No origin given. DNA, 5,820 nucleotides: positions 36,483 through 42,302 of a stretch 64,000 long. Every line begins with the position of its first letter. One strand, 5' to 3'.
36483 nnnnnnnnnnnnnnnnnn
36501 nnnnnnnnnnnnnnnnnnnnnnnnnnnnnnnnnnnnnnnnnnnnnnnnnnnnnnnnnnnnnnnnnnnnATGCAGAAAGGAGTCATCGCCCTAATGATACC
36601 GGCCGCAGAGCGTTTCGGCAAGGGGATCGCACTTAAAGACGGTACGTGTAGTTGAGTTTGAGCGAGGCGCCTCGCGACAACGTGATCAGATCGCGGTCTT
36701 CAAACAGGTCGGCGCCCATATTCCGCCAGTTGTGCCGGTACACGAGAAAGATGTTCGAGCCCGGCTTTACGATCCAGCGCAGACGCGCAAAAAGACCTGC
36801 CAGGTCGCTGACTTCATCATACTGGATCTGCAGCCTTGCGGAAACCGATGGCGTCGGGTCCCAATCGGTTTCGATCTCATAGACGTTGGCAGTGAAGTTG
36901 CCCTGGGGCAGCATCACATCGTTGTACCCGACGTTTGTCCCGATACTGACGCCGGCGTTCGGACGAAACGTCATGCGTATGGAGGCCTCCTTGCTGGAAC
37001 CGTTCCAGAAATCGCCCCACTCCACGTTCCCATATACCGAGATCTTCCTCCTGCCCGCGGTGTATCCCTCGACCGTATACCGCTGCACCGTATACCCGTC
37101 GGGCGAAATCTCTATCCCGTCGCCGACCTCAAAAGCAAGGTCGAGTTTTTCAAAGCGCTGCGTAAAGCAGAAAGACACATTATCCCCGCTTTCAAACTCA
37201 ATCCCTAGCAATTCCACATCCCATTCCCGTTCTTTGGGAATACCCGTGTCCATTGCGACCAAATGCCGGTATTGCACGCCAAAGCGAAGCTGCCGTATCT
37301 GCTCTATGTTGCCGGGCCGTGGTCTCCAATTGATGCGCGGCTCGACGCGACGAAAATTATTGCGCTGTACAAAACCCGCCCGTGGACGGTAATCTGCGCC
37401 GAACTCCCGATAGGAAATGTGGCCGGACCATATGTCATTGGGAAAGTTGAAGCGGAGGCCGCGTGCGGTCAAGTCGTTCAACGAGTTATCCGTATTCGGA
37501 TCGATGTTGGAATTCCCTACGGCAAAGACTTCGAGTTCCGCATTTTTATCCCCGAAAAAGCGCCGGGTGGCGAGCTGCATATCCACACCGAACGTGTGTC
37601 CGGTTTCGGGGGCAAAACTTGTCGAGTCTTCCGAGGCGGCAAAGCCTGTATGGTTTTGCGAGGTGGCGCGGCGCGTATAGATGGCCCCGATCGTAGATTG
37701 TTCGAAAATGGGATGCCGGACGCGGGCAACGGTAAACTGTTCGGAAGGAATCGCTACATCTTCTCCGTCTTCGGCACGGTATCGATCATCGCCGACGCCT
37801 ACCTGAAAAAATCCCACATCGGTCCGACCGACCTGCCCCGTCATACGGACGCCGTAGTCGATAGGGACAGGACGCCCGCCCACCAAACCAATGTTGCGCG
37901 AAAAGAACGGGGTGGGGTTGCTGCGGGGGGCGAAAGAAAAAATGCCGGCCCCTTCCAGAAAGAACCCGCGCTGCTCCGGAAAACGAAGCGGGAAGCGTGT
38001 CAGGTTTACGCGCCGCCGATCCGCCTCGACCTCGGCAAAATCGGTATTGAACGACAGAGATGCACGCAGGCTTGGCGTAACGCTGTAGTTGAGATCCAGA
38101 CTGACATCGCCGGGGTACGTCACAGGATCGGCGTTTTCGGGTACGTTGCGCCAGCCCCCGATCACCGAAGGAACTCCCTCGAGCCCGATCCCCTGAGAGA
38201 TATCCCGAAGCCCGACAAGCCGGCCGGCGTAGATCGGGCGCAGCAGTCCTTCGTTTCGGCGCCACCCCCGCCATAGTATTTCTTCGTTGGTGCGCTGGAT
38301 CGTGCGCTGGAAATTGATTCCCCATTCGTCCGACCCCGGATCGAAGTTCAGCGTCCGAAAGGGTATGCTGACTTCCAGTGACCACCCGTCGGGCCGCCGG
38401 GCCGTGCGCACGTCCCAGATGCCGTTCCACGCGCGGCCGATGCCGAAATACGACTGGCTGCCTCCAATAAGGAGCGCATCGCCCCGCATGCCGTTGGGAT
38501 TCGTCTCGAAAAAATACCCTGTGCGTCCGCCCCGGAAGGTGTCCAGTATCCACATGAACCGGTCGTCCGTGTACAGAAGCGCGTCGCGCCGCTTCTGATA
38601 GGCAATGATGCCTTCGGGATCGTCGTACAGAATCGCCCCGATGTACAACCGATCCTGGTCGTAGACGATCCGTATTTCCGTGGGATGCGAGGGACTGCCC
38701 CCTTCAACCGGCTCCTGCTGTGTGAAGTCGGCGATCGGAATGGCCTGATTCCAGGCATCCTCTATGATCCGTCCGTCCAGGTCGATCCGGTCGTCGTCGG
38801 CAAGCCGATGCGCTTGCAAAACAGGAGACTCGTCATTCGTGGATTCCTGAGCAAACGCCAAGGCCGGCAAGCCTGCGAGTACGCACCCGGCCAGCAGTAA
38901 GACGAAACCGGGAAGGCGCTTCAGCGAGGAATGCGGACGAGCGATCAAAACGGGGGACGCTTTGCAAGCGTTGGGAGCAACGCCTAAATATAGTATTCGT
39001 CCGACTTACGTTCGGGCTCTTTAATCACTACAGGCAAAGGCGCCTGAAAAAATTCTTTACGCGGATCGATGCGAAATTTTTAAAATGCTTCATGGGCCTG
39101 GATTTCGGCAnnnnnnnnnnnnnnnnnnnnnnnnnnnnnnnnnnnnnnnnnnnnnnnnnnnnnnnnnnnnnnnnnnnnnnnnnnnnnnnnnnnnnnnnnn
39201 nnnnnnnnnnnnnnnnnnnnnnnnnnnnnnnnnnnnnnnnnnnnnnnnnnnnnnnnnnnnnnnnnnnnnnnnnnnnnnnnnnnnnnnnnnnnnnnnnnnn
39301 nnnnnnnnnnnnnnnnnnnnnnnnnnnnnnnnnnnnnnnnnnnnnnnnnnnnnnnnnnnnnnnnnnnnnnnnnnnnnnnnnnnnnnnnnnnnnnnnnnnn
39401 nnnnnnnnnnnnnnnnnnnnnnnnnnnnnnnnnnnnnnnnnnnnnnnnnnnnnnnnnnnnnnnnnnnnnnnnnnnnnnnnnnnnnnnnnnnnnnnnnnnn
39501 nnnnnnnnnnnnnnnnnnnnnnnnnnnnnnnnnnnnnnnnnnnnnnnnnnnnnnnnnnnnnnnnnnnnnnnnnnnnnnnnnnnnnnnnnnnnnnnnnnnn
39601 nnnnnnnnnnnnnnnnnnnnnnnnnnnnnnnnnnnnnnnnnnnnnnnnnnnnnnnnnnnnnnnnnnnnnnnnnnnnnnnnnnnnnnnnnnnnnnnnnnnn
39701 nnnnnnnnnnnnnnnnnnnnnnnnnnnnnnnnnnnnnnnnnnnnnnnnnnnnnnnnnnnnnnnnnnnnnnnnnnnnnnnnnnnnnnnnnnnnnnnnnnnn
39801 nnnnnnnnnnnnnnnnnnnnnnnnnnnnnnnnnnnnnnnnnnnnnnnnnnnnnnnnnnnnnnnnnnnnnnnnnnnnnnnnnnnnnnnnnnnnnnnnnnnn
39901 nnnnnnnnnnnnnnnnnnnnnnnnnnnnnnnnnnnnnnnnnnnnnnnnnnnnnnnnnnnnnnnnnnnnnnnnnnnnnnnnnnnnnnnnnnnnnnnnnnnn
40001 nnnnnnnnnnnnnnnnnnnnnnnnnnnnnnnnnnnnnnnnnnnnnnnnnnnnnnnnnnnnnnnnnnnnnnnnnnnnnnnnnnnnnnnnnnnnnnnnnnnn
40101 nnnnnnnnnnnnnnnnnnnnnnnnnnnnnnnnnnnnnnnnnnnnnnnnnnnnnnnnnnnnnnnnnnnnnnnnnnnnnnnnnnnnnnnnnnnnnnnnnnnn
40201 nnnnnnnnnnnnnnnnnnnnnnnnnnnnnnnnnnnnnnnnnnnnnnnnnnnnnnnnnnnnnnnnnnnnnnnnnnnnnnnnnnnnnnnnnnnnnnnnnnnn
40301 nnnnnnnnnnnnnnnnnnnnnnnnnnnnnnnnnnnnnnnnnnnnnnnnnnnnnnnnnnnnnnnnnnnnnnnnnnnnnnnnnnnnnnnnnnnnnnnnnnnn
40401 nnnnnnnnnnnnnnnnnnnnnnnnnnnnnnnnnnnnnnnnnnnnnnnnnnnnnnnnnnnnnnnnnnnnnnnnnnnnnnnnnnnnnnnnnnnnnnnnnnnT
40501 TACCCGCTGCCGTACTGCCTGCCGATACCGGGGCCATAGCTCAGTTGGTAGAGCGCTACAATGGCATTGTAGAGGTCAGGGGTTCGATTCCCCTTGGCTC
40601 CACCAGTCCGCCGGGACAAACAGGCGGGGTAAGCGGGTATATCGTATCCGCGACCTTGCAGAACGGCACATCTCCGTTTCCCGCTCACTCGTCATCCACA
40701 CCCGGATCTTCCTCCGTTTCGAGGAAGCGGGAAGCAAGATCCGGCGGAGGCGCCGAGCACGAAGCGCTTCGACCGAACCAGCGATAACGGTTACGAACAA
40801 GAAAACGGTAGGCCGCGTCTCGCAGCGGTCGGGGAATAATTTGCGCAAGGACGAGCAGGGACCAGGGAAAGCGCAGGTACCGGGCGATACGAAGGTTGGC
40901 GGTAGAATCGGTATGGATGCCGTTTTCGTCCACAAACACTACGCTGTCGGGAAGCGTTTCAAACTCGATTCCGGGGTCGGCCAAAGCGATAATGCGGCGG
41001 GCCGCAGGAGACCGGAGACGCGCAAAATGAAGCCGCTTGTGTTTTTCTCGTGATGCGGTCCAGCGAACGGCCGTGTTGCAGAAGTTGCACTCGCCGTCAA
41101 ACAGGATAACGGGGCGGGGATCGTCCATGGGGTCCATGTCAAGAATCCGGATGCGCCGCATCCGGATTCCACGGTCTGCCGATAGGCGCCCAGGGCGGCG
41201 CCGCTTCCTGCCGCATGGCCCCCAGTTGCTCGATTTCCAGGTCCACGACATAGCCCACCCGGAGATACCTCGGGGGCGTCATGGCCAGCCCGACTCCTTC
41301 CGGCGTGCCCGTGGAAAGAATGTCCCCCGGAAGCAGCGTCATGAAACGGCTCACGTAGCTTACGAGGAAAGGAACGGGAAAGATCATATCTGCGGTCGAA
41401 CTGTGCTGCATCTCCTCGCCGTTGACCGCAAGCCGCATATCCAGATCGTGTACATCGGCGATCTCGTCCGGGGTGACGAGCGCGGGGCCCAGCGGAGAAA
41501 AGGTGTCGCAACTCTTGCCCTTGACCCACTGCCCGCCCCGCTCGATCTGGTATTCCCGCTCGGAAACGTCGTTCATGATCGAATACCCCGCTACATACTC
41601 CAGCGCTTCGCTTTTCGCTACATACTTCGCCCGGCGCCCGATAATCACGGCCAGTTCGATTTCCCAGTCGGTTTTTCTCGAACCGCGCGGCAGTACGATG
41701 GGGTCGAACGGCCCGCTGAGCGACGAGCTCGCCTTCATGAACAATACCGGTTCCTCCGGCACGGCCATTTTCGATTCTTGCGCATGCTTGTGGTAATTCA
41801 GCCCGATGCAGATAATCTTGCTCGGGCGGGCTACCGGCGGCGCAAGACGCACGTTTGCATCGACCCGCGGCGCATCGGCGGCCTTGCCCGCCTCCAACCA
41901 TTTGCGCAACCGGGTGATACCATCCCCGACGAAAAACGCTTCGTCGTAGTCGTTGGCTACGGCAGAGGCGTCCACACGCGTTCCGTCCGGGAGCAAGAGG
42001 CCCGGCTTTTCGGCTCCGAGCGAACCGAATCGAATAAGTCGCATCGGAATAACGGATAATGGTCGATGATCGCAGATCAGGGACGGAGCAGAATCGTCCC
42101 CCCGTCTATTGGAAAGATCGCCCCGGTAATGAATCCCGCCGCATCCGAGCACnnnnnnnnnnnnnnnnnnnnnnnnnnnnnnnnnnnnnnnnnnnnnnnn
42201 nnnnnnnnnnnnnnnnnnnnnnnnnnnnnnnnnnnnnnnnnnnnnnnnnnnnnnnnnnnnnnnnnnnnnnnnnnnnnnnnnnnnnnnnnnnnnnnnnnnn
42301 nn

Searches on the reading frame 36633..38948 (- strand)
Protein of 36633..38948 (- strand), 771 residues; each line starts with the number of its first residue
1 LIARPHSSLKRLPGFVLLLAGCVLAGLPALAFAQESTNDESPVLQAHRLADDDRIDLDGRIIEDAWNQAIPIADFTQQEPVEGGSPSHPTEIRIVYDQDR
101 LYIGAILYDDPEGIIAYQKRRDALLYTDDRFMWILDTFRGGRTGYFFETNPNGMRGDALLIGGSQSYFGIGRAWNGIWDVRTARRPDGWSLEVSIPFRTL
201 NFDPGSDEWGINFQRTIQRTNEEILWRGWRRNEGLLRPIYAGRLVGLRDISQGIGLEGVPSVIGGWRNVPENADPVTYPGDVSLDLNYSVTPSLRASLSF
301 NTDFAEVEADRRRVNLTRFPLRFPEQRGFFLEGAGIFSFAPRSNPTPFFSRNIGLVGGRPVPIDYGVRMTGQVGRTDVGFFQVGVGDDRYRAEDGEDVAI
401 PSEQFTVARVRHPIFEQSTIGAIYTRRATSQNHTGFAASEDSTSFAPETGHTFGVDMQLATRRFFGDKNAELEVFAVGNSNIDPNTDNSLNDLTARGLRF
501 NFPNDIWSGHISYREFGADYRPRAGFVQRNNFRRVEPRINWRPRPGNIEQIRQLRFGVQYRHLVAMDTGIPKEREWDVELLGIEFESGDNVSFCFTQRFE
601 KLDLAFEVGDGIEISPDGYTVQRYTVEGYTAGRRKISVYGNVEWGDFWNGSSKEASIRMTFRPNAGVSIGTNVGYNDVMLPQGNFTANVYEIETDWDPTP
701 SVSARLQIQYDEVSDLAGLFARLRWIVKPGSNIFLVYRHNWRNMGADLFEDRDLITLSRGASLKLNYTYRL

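Call 9: search_protein_families(library=pfam, proteins=[window:36633-38948:-], max_evalue=0.001)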
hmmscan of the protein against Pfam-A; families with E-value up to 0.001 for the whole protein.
window:36633-38948:- (771 aa): 1 family
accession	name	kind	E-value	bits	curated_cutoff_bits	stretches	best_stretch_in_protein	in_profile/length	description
PF19313.5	DUF5916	-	9.7e-09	34.9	22.6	1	282-354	28-95/572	Domain of unknown function (DUF5916)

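Call 14: search_protein_families(library=ncbifam, proteins=[window:36633-38948:-], max_evalue=0.001)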
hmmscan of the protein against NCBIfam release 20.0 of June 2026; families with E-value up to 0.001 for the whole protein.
window:36633-38948:- (771 aa): 0 families

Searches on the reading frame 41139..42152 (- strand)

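Call 14: search_protein_families(library=ncbifam, proteins=[window:41139-42152:-], max_evalue=0.001)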
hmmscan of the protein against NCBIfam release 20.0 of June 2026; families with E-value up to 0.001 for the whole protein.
window:41139-42152:- (337 aa): 6 families
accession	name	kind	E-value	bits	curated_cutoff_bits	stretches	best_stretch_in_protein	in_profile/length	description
NF053535.1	DhyDRhmHlse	equivalog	2.4e-99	332.2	500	1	37-317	1-278/284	2,4-didehydro-3-deoxy-L-rhamnonate hydrolase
TIGR02303.1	HpaG-C-term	equivalog_domain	3.6e-54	183.8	276.4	1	100-314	33-239/245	4-hydroxyphenylacetate degradation bifunctional isomerase/decarboxylase, C-terminal subunit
NF011750.0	PRK15203.1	equivalog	9.7e-46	156.4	811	1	111-288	223-400/429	4-hydroxyphenylacetate degradation bifunctional isomerase/decarboxylase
NF007967.0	PRK10691.1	equivalog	1.2e-39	135.9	201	1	111-289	17-198/219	fumarylacetoacetate hydrolase family protein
NF009399.0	PRK12764.1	equivalog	1.5e-38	133.1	444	1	105-291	16-200/501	fumarylacetoacetate hydrolase family protein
TIGR02305.1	HpaG-N-term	equivalog_domain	7.4e-36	123.6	228.65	1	125-314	23-202/205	4-hydroxyphenylacetate degradation bifunctional isomerase/decarboxylase, N-terminal subunit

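Call 34: search_protein_families(library=pfam, proteins=[window:41139-42152:-], max_evalue=0.0001)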
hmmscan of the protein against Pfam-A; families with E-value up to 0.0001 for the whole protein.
window:41139-42152:- (337 aa): 1 family
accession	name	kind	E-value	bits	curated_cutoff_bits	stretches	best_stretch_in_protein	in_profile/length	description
PF01557.24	FAA_hydrolase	-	5.5e-74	248.9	23.9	1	112-315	1-211/214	Fumarylacetoacetate (FAA) hydrolase C-terminal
